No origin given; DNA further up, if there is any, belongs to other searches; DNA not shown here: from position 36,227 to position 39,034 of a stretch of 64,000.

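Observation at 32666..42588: Ten-kb locus of three giant cell-surface proteins with three different anchoring solutions and no recognisable enzymatic partner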

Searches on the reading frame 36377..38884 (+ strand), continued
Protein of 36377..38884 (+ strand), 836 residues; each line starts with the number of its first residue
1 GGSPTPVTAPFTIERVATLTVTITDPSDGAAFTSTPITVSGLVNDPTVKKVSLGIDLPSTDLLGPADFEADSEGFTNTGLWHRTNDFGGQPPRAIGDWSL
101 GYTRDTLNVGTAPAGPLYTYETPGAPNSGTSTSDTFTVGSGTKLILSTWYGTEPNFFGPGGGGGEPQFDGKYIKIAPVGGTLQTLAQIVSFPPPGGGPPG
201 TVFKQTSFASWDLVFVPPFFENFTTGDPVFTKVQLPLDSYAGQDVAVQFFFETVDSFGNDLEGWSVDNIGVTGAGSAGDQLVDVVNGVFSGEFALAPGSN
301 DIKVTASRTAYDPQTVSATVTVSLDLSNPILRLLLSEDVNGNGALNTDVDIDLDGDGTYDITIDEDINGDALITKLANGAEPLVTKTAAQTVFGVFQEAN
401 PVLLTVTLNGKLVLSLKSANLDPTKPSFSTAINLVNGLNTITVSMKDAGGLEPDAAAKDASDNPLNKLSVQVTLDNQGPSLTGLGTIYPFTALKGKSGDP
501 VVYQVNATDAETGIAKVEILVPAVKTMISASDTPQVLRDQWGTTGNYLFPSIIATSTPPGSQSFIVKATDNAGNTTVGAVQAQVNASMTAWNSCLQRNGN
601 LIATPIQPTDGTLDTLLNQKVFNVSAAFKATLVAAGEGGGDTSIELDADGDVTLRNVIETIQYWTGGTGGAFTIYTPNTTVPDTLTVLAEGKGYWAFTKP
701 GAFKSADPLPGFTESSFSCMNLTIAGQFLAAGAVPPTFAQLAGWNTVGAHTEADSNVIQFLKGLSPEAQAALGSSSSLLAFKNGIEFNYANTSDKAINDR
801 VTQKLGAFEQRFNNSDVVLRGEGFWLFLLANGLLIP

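Call 90: find_encoding_contigs(protein=P0185, flank=9000, max_places=1)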
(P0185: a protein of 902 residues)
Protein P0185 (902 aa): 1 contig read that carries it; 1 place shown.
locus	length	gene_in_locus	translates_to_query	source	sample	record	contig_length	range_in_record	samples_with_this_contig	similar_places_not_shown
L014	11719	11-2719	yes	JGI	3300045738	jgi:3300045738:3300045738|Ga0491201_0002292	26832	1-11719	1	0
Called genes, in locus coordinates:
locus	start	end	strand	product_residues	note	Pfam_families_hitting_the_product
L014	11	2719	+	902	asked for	PF09136:Glucodextran_B (faint)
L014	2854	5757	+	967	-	-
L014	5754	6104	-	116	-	PF18899:DUF5655, PF08818:DUF1801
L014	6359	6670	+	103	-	-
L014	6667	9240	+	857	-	PF02463:SMC_N, PF13476:AAA_23, PF13558:SbcC_Walker_B (weak)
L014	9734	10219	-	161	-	PF03061:4HBT (weak)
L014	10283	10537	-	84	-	-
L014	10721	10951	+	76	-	PF00440:TetR_N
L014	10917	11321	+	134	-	PF13977:TetR_C_6, PF16859:TetR_C_11 (weak), PF16925:TetR_C_13 (faint)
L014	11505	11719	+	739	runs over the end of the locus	PF03176:MMPL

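Call 91: find_encoding_contigs(protein=P0184, flank=9000, max_places=1)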
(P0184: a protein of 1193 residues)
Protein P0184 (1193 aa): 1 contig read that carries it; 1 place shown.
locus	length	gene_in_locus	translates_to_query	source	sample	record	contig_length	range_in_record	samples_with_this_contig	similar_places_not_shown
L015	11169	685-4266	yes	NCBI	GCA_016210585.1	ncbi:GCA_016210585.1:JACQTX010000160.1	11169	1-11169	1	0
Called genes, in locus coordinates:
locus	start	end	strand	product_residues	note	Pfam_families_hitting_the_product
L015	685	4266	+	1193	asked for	PF09136:Glucodextran_B (faint), PF19077:Big_13 (faint)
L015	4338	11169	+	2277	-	?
